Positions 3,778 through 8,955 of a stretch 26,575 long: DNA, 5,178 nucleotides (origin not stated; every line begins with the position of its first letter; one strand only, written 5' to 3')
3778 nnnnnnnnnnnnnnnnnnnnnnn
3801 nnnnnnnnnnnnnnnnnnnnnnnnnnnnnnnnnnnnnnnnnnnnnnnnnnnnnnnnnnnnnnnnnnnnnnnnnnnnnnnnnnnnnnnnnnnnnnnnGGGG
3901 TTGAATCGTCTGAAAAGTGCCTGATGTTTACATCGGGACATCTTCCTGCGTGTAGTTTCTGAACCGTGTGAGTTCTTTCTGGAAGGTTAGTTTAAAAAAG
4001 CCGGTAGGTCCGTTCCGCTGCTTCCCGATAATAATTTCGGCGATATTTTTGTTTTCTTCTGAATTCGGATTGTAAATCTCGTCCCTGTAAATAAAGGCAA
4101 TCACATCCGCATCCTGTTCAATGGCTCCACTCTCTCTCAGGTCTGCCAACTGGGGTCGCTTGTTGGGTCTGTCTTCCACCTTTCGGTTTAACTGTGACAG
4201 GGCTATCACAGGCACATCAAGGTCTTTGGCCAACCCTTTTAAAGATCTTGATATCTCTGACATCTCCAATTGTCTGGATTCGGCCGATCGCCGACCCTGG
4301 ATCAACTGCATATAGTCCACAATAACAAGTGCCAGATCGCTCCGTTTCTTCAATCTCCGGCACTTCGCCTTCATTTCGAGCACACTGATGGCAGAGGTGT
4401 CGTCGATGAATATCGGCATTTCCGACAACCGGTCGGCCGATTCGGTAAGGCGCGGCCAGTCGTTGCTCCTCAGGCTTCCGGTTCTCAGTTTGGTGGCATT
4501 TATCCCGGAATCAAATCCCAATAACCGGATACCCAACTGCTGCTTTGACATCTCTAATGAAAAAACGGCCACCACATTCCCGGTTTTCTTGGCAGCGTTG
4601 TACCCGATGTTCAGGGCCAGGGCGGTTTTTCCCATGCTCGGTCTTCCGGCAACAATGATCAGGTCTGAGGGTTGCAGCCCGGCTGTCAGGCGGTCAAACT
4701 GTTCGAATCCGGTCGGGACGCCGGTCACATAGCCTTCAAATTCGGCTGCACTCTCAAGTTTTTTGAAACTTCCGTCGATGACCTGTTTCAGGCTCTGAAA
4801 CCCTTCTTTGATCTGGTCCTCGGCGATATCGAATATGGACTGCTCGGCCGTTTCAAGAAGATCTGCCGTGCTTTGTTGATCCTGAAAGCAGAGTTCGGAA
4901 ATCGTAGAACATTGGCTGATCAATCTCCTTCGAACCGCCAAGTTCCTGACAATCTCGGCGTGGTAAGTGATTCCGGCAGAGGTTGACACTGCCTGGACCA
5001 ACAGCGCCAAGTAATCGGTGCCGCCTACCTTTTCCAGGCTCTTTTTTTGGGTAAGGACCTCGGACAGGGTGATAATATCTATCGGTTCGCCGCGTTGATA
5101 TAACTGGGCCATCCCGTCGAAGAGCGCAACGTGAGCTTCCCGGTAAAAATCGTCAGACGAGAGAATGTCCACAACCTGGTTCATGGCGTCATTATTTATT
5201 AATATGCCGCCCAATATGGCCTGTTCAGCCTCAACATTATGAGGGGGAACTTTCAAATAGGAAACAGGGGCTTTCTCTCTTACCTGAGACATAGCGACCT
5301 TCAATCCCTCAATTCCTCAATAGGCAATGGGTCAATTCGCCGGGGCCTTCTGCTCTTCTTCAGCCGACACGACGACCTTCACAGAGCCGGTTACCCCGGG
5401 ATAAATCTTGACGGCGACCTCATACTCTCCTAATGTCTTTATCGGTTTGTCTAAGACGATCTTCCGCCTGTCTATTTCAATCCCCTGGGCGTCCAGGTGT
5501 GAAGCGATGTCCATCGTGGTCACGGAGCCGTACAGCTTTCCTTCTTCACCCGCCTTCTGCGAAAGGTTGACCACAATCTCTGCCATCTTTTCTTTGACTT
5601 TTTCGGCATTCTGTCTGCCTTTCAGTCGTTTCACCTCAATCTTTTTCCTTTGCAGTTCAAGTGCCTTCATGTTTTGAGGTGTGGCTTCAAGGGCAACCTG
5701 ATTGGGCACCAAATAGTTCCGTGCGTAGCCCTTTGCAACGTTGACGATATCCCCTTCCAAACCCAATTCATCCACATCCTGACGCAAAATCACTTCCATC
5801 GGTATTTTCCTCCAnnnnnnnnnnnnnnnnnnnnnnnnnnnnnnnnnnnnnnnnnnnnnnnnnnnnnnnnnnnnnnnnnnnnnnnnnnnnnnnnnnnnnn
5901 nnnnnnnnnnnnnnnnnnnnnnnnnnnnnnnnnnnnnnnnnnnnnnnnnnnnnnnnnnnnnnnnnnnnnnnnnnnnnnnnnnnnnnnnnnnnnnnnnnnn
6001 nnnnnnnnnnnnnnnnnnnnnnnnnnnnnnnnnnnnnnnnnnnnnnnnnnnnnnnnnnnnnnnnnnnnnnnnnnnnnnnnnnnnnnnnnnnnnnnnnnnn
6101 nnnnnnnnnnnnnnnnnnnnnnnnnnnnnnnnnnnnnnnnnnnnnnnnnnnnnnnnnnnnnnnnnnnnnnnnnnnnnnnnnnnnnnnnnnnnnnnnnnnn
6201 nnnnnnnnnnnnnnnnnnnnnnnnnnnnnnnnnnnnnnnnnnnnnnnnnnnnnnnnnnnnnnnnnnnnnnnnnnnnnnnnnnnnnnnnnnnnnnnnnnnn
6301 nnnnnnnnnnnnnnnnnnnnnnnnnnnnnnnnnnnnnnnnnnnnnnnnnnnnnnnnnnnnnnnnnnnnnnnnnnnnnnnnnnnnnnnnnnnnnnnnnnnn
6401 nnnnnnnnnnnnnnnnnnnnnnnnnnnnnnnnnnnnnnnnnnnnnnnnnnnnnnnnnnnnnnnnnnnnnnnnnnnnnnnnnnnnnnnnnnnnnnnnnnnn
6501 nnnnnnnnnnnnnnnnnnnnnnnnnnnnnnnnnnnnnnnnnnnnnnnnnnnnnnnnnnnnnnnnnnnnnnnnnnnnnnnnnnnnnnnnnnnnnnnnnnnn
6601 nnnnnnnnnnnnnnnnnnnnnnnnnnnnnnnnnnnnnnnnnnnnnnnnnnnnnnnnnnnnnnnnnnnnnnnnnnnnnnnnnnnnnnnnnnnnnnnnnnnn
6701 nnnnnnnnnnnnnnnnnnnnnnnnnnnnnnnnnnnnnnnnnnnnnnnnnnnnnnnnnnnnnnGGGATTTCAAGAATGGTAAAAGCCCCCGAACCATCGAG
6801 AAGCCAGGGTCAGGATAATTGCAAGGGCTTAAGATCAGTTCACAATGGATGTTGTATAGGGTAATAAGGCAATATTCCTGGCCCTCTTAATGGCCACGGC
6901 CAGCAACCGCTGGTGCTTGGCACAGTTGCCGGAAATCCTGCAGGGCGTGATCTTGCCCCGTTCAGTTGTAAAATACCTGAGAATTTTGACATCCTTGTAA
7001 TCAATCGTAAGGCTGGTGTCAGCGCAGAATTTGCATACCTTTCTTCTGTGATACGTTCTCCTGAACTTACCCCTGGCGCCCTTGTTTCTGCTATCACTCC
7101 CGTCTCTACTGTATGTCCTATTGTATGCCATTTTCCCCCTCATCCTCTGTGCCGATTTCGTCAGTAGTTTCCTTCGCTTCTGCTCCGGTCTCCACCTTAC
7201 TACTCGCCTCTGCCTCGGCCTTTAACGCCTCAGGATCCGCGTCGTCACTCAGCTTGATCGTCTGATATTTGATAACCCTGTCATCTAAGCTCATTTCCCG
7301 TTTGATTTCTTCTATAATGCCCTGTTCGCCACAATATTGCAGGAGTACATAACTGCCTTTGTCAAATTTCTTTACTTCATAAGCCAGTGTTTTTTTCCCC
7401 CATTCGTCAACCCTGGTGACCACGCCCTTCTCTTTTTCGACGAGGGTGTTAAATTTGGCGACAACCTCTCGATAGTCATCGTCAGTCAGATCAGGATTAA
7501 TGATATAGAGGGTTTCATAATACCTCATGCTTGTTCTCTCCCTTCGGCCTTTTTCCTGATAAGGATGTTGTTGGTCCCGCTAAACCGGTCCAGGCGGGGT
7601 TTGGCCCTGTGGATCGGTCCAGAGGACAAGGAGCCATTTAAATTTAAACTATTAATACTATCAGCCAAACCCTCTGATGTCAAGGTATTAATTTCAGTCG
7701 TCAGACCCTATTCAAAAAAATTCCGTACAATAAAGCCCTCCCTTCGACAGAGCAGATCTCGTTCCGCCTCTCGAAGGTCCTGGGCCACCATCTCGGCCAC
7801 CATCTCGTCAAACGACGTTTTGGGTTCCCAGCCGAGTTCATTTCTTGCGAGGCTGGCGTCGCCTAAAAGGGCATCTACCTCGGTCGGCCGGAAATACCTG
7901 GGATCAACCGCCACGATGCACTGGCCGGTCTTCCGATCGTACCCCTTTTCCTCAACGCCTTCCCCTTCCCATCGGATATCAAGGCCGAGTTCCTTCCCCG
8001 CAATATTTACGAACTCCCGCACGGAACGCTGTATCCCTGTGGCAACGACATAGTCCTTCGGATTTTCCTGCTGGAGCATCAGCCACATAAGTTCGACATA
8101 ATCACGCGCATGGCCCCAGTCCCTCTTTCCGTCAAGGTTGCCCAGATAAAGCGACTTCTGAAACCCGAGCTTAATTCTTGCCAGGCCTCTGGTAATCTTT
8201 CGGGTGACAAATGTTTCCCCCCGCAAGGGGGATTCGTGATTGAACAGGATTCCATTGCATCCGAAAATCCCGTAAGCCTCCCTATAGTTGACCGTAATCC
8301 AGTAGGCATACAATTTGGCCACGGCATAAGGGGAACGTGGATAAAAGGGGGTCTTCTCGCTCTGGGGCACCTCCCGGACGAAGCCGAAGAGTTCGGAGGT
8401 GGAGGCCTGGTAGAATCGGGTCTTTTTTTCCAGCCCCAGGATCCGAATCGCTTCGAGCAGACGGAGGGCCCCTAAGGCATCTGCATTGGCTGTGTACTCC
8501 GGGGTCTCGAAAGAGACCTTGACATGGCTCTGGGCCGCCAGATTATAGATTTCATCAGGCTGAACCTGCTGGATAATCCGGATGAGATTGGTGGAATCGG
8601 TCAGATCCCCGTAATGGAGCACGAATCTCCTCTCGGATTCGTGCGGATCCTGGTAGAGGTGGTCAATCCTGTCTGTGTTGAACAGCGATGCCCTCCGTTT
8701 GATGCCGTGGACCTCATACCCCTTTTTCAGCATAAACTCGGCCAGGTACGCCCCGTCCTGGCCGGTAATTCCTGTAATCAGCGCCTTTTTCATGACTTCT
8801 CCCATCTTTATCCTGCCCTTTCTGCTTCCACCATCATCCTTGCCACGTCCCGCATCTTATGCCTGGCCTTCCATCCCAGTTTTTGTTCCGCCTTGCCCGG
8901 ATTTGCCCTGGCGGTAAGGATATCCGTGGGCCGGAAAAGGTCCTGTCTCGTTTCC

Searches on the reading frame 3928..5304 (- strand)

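Call 30: search_protein_families(library=pfam, proteins=[window:3928-5304:-])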
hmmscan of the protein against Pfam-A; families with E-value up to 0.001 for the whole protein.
window:3928-5304:- (458 aa): 4 families
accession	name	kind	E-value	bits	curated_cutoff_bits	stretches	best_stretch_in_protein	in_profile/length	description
PF03796.21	DnaB_C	-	1.5e-109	365.8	27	1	195-450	1-255/255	DnaB-like helicase C terminal domain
PF00772.26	DnaB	-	1.2e-35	122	23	1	20-120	2-102/103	DnaB-like helicase N terminal domain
PF13481.12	AAA_25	-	1.4e-09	38.3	27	1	205-372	24-190/195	AAA domain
PF06745.19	ATPase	-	2.5e-07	30.8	26.6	1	196-357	1-153/231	KaiC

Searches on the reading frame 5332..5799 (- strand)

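Call 30: search_protein_families(library=pfam, proteins=[window:5332-5799:-])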
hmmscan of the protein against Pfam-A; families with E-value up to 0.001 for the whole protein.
window:5332-5799:- (155 aa): 2 families
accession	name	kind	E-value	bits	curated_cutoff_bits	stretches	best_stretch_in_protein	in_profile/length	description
PF03948.19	Ribosomal_L9_C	-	1.4e-29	102.8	23.2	1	64-145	2-85/86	Ribosomal protein L9, C-terminal domain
PF01281.25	Ribosomal_L9_N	-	4.8e-22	77.7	20.7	1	1-47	1-47/47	Ribosomal protein L9, N-terminal domain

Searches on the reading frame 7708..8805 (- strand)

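Call 30: search_protein_families(library=pfam, proteins=[window:7708-8805:-])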
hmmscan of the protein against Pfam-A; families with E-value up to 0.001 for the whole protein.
window:7708-8805:- (365 aa): 4 families
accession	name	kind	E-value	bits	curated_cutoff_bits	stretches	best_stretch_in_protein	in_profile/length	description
PF16363.11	GDP_Man_Dehyd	-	2.3e-157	524.1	27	1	9-339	1-332/332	GDP-mannose 4,6 dehydratase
PF01370.27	Epimerase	-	3.7e-75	252.9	20.9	1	8-255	1-240/240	NAD dependent epimerase/dehydratase family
PF04321.23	RmlD_sub_bind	-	3.1e-07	30.2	27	1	7-166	2-131/287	RmlD substrate binding domain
PF02719.21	Polysacc_synt_2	-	0.00021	21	20.2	1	9-121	2-116/293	Polysaccharide biosynthesis protein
